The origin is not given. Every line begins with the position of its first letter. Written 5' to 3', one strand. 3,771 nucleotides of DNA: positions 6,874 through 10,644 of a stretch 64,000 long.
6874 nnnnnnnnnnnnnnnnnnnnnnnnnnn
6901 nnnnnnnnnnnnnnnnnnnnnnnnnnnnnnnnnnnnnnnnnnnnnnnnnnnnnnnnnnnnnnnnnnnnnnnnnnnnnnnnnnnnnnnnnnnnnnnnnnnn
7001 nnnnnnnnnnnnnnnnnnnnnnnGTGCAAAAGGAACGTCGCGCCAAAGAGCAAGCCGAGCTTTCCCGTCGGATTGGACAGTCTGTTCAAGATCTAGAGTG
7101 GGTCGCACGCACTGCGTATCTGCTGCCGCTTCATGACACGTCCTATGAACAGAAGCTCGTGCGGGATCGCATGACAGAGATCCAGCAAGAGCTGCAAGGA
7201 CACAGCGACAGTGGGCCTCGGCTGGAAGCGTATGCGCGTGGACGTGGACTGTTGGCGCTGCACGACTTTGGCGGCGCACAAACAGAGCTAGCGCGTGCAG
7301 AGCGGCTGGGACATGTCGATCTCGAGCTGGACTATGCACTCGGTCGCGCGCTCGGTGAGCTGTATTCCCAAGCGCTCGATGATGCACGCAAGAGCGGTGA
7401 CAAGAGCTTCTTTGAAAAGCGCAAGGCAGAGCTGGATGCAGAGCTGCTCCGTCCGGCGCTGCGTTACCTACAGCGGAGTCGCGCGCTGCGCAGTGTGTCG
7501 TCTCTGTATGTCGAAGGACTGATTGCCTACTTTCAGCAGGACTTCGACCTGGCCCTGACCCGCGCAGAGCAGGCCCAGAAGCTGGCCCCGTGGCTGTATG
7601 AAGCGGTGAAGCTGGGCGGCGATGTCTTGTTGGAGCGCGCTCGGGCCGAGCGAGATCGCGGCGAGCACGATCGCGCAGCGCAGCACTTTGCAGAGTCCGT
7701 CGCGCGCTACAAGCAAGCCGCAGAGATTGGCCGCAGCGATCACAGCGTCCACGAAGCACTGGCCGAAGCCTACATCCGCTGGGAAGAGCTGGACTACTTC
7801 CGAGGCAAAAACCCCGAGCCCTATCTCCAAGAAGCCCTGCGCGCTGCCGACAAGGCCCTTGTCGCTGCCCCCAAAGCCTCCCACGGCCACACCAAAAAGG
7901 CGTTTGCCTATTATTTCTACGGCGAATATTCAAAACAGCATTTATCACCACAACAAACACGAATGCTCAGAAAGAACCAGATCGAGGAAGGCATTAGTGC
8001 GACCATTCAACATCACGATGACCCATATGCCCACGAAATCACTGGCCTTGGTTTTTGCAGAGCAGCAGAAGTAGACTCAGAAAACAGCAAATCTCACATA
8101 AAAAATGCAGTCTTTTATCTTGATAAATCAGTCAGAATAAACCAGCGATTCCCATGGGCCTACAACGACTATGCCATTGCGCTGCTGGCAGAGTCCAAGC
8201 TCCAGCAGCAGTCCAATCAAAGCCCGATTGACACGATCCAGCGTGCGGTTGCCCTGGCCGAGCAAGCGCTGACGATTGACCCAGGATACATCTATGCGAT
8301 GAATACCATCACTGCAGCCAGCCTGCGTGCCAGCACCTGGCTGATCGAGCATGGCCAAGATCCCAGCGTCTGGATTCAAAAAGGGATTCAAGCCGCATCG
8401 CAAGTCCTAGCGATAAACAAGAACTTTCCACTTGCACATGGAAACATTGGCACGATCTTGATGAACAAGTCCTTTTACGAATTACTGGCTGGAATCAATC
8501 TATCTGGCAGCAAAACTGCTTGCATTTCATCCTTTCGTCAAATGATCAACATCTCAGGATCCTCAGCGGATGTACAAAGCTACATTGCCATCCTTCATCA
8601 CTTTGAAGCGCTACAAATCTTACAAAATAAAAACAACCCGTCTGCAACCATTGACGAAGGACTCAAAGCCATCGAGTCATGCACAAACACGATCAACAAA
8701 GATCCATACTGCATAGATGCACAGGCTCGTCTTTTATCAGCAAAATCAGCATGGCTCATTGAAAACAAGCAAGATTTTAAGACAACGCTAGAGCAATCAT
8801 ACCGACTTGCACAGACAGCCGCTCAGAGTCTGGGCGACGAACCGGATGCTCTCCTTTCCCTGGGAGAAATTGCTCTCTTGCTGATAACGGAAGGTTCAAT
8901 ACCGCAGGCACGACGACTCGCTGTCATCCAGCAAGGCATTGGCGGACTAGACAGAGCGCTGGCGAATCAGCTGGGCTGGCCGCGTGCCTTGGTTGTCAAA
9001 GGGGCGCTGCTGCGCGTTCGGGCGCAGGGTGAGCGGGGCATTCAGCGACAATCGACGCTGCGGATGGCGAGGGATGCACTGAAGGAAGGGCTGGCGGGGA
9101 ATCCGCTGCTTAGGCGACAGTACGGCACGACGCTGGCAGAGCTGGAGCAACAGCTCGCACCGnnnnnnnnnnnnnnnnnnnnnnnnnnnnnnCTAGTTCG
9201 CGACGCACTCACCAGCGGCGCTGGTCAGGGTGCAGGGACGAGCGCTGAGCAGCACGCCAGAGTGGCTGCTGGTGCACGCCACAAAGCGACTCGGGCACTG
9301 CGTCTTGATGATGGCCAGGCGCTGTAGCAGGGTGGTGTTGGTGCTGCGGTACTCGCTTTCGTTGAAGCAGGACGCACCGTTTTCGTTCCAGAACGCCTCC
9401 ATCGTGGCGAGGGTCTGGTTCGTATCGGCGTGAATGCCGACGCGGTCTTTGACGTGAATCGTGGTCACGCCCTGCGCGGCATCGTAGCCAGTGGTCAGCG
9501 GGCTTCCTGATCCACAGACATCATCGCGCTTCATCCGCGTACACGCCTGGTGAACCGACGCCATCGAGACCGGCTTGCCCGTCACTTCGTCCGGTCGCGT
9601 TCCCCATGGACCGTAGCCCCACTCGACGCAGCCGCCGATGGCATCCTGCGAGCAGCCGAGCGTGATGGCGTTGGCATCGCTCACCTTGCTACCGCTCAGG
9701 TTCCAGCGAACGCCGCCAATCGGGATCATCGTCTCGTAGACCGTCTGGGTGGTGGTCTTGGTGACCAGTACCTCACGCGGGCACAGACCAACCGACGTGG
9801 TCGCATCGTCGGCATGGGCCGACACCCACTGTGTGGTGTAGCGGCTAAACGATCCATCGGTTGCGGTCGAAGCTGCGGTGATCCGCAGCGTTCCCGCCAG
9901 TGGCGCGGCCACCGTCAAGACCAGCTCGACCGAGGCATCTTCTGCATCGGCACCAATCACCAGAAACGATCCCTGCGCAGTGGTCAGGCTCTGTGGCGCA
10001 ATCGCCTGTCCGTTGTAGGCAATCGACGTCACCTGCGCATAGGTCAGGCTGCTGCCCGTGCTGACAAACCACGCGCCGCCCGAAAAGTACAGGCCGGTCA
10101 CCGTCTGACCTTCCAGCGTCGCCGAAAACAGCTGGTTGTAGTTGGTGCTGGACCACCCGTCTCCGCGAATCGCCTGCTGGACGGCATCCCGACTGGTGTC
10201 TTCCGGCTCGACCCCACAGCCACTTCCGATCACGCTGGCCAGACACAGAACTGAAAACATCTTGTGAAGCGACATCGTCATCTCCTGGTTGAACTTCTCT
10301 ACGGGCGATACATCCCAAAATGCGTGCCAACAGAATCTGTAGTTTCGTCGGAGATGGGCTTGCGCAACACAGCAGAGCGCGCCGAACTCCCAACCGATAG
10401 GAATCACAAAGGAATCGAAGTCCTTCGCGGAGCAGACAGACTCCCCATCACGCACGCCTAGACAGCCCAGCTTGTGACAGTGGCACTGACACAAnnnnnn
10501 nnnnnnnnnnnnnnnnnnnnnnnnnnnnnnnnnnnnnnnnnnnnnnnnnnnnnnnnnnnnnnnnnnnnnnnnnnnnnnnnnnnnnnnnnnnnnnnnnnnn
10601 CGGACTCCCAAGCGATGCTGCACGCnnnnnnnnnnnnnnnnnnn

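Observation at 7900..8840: Two sharply AT-rich patches inside the kinase C-terminal repeat domain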

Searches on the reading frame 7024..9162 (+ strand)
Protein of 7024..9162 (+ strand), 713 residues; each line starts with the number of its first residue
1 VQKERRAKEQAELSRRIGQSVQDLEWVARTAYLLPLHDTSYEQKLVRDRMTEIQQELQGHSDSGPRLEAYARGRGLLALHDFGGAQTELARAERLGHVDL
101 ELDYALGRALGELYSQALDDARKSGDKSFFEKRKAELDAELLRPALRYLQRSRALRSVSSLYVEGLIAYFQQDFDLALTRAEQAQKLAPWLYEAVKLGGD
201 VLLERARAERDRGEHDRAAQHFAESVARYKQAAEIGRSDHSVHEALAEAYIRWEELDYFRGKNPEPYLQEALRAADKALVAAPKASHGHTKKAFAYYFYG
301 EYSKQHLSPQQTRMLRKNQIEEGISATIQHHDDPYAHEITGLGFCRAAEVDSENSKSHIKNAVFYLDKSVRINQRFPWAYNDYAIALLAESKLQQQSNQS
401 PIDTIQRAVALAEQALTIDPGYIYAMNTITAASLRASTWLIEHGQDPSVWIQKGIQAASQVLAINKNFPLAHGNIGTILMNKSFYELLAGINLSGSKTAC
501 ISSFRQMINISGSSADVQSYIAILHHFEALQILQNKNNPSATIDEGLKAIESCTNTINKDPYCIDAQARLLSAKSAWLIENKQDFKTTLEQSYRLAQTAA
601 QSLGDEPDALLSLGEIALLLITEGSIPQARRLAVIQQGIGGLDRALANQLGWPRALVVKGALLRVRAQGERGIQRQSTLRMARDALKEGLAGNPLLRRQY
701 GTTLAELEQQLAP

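Call 23: find_related_loci(query=A3, collection=genome_contigs, flank=4000)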
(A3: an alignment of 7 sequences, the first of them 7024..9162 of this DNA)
Query A3 (713 aa) in genome_contigs; peptide patterns used: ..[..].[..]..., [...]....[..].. (x = any residue, [..] = any of these).
426 stretches matched a pattern; 23 encode a relative of the query (tblastn E <= 1e-3); 23 distinct loci.
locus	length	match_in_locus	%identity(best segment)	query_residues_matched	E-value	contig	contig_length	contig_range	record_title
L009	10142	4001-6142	70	1-712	0e+0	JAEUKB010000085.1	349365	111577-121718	MAG: Myxococcales bacterium isolate new MAG-84 k141_3170962, whole genome shotgun sequence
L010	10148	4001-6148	62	1-711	0e+0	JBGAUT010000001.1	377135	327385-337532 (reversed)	MAG: Polyangia bacterium isolate MAG_MBR_AS.52 MBRAS-52_NODE_1_length_377135_cov_6.560418, whole genome shotgun sequence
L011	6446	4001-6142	60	2-711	0e+0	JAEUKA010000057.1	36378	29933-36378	MAG: Myxococcales bacterium isolate new MAG-83 k141_3419214, whole genome shotgun sequence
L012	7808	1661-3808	54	1-711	0e+0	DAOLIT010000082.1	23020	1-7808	MAG TPA_asm: Pseudomonadota bacterium isolate AMR_MDS_0291 NODE_308_length_23020_cov_14.149096, whole genome shotgun seq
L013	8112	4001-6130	43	1-706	2e-165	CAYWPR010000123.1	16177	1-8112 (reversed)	MAG TPA_asm: uncultured Myxococcales bacterium isolate SRP189682_co2_70 genome assembly, contig: NODE_5789_length_16177_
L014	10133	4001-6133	41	7-711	4e-162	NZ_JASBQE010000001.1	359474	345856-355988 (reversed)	Polyangium sp. 15x6 NODE_1_length_359474_cov_16.502080, whole genome shotgun sequence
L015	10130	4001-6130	41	7-709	4e-158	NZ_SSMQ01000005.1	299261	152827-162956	Polyangium fumosum strain DSM 14668 Scaffold5_1, whole genome shotgun sequence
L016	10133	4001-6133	40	7-711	7e-155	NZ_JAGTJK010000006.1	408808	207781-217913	Polyangium jinanense strain SDU13 Scaffold6, whole genome shotgun sequence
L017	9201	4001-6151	42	1-713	3e-154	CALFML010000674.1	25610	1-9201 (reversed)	MAG TPA_asm: uncultured Myxococcales bacterium isolate SRR6231182_bin.80_CONCOCT_v1.1_MAG genome assembly, contig: ERZ65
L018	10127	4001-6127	41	7-709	6e-154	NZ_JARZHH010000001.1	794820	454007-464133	Polyangium sp. 6x1 NODE_1_length_794820_cov_24.505250, whole genome shotgun sequence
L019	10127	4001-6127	39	7-709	6e-152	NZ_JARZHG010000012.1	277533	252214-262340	Polyangium sp. y55x31 NODE_12_length_277533_cov_19.410417, whole genome shotgun sequence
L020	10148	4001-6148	39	2-711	2e-150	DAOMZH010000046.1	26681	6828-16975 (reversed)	MAG TPA_asm: Polyangium sp. isolate AMR_MDS_5605 NODE_207_length_26681_cov_7.833621, whole genome shotgun sequence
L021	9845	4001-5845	43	7-616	2e-150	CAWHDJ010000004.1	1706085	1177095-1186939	MAG: uncultured delta proteobacterium isolate MFD09495.bin.2.10 genome assembly, contig: contig_140, whole genome shotgu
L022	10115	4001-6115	42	7-705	5e-148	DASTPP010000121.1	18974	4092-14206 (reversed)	MAG TPA_asm: Polyangiaceae bacterium isolate SMAG_U2200 k141_895457, whole genome shotgun sequence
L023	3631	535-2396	76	1-711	3e-139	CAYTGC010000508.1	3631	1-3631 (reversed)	MAG TPA_asm: uncultured Myxococcales bacterium isolate SRP189682_co2_104 genome assembly, contig: NODE_67180_length_3631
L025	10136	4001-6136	37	2-708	7e-133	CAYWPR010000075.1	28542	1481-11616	MAG TPA_asm: uncultured Myxococcales bacterium isolate SRP189682_co2_70 genome assembly, contig: NODE_2118_length_28542_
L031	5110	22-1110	31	330-700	3e-45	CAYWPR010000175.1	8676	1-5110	MAG TPA_asm: uncultured Myxococcales bacterium isolate SRP189682_co2_70 genome assembly, contig: NODE_16002_length_8676_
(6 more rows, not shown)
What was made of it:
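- Genomes carry 2-3 paralogs of the family, for example L013, L025 and L031 from one MAG (call 23).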

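Call 26: find_related_loci(query=window:7024-9162:+, collection=metagenome_contigs, flank=1500)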
Query window:7024-9162:+ (713 aa) in metagenome_contigs; peptide patterns used: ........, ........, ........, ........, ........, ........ (x = any residue, [..] = any of these).
142 stretches matched a pattern; 14 encode a relative of the query (tblastn E <= 1e-3); 14 distinct loci.
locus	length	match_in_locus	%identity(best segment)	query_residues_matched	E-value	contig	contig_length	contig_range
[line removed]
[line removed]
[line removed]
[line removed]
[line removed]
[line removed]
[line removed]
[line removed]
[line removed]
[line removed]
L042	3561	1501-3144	32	7-553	3e-69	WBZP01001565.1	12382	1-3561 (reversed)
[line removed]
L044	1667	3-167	98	659-713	2e-26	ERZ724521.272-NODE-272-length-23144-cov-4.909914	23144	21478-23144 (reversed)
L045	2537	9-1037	25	360-709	3e-15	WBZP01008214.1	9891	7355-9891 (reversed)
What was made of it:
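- Tried and rejected: The metagenome_contigs scan gave only 14 loci, none a close relative with both HVRs (call 26).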

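Call 51: search_protein_families(library=pfam, proteins=[L014:6201-7370:-, L014:7190-8557:-, L014:7433-8779:+, L014:8840-10129:-, L014:126-2015:-, L010:6180-7265:-, L010:7515-8945:-, L010:922-1701:+, L010:2510-3133:+], max_evalue=0.001)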
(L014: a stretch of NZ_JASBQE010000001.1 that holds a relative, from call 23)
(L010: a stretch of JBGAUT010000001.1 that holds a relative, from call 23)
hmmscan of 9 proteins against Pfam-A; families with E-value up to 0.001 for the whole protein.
L014:6201-7370:- (389 aa): 0 families

L014:7190-8557:- (455 aa): 0 families

L014:7433-8779:+ (448 aa): 10 families
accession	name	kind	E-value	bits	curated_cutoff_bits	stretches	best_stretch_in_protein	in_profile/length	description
PF00158.32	Sigma54_activat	-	3.4e-67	225.8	20.2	1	132-298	2-168/168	Sigma-54 interaction domain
PF14532.12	Sigma54_activ_2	-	2.4e-19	70.4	25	1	132-302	1-138/138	Sigma-54 interaction domain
PF16697.10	Yop-YscD_cpl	-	5.3e-14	52.7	33.2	1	25-111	2-90/94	Inner membrane component of T3SS, cytoplasmic domain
PF25601.1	AAA_lid_14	-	1.6e-13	50.7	27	1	303-362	1-65/87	AAA+ ATPase lid domain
PF00498.31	FHA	-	1.3e-12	48.4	20.7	1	44-94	3-56/67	FHA domain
PF07728.20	AAA_5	-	2.5e-08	34.5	22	1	155-274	2-124/139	AAA domain (dynein-related subfamily)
PF00004.35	AAA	-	3.5e-06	27.9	21.2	1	155-273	1-110/131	ATPase family associated with various cellular activities (AAA)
PF01078.27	Mg_chelatase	-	2.4e-05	24.2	20.3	0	210-272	93-157/207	Magnesium chelatase, subunit ChlI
PF13191.12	AAA_16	-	3.5e-05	24.8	32.6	1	137-248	8-121/167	AAA ATPase domain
PF07724.20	AAA_2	-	4.3e-05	24.1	27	1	153-273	4-125/166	AAA domain (Cdc48 subfamily)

L014:8840-10129:- (429 aa): 1 family
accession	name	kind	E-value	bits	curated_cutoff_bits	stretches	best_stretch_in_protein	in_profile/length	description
PF08309.17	LVIVD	-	0.00078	19.2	20.2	0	176-189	23-36/42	LVIVD repeat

L014:126-2015:- (629 aa): 0 families

L010:6180-7265:- (361 aa): 1 family
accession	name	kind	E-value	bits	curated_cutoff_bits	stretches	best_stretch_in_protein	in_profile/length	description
PF20032.4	ADYC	-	4.3e-28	99.1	27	1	121-309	7-172/176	ADYC domain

L010:7515-8945:- (476 aa): 6 families
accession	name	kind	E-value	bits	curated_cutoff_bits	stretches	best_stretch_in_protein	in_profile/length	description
PF00158.32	Sigma54_activat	-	1e-49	168.9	20.2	1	156-312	8-164/168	Sigma-54 interaction domain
PF14532.12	Sigma54_activ_2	-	1.9e-15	57.7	25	1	162-320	13-138/138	Sigma-54 interaction domain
PF00498.31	FHA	-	7.5e-12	45.9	20.7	1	64-128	3-63/67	FHA domain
PF02954.25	HTH_8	-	8e-10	38.7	22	1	424-457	9-42/42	Bacterial regulatory protein, Fis family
PF16697.10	Yop-YscD_cpl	-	5.8e-06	26.9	33.2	1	51-132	8-90/94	Inner membrane component of T3SS, cytoplasmic domain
PF25601.1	AAA_lid_14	-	0.00058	20.1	27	0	321-392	1-74/87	AAA+ ATPase lid domain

L010:922-1701:+ (259 aa): 0 families

L010:2510-3133:+ (207 aa): 0 families

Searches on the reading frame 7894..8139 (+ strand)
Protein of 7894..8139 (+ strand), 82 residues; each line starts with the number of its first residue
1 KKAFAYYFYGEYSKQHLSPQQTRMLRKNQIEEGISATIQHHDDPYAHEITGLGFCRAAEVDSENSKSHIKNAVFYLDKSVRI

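Call 28: find_homologous_proteins(query=window:7894-8139:+, max_evalue=0.001)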
Query window:7894-8139:+: 1 candidates shared short words with the query, none scored E <= 0.001.

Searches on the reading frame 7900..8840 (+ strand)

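Call 6: search_protein_families(library=pfam, proteins=[window:7900-8840:+], max_evalue=0.1)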
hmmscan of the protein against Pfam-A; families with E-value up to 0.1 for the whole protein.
window:7900-8840:+ (313 aa): 2 families
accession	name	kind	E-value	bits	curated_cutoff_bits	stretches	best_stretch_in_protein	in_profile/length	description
PF13431.12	TPR_17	-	1.3e-05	25.5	24.4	1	74-102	2-30/34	Tetratricopeptide repeat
PF14559.12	TPR_19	-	0.0078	17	25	0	114-134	8-28/68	Tetratricopeptide repeat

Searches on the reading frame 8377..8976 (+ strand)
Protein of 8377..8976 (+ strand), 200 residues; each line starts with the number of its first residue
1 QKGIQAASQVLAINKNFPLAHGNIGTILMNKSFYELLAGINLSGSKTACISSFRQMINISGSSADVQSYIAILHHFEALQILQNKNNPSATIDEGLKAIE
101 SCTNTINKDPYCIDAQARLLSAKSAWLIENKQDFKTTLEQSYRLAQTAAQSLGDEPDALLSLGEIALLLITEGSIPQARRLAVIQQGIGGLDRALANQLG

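Call 27: find_homologous_proteins(query=window:8377-8976:+, max_evalue=0.001)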
Query window:8377-8976:+ (200 aa): 1 proteins with E <= 0.001 among 433 candidates.
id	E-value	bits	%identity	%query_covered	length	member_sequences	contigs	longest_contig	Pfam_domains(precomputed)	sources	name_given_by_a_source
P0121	1.4e-52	196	49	100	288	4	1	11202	-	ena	-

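Call 29: find_encoding_contigs(protein=P0121, flank=8000, max_places=3)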
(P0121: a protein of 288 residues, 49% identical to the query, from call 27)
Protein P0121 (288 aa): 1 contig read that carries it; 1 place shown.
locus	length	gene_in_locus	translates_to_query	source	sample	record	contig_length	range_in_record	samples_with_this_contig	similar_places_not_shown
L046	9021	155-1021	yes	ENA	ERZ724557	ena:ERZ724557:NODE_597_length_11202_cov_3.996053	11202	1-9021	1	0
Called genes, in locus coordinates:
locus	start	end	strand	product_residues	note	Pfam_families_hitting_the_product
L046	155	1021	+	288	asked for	-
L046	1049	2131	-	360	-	PF20032:ADYC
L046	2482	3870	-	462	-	PF16697:Yop-YscD_cpl, PF00498:FHA, PF00158:Sigma54_activat, PF14532:Sigma54_activ_2, PF02954:HTH_8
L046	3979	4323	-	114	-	PF01638:HxlR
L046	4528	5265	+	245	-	PF00106:adh_short, PF08659:KR, PF13561:adh_short_C2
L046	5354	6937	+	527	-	PF00587:tRNA-synt_2b, PF03129:HGTP_anticodon, PF09180:ProRS-C_1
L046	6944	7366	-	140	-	-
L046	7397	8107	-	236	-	PF02517:Rce1-like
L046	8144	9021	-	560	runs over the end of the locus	-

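Call 63: search_protein_representatives(protein=window:8377-8976:+)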
Query: 200 residues. Proteins with E-value up to 0.001 (for the whole library): 60; up to 1e-10: 6; up to 1e-30: 1. The best 60 are listed.
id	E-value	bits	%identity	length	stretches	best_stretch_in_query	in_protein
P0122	9.0e-37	143.0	38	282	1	2-196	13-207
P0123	1.5e-23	99.9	32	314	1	5-198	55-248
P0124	9.7e-19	84.3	31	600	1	3-199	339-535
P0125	1.1e-18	84.1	30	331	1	1-200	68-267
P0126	5.3e-17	78.6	45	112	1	29-119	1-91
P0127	6.5e-11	58.8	28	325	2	18-196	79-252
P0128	1.8e-10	57.3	28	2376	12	61-127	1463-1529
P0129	4.4e-10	56.0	28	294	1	4-195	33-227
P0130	1.3e-09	54.5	30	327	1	3-197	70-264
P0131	1.9e-09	54.0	33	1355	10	146-181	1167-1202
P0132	2.8e-09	53.4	24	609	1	8-196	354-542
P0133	6.5e-09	52.2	28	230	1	49-196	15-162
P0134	1.3e-08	51.3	42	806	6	1-30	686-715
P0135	1.9e-08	50.7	38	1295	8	152-182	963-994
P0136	9.7e-08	48.4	34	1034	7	4-32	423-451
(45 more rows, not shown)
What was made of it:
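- Tried and rejected: The exhaustive HMMER search replaced them (call 63).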

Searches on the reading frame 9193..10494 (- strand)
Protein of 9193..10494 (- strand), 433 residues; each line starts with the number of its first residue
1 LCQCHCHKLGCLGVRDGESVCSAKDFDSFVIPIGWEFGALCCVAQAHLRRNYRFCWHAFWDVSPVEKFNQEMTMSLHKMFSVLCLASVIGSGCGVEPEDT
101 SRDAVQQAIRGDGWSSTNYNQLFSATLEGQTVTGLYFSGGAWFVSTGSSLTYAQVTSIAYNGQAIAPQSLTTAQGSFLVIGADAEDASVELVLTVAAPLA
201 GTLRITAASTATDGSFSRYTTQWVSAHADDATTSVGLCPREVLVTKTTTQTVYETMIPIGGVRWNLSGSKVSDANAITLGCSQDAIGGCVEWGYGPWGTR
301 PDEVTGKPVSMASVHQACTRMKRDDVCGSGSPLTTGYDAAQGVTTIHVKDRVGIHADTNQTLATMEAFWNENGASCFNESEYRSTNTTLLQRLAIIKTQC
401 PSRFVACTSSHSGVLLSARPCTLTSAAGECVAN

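Call 6: search_protein_families(library=pfam, proteins=[window:9193-10494:-], max_evalue=0.1)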
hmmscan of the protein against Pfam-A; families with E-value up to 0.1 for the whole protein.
window:9193-10494:- (433 aa): 1 family
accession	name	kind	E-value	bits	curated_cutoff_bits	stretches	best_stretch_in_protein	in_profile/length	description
PF20032.4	ADYC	-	1.9e-28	100.2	27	1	190-381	8-174/176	ADYC domain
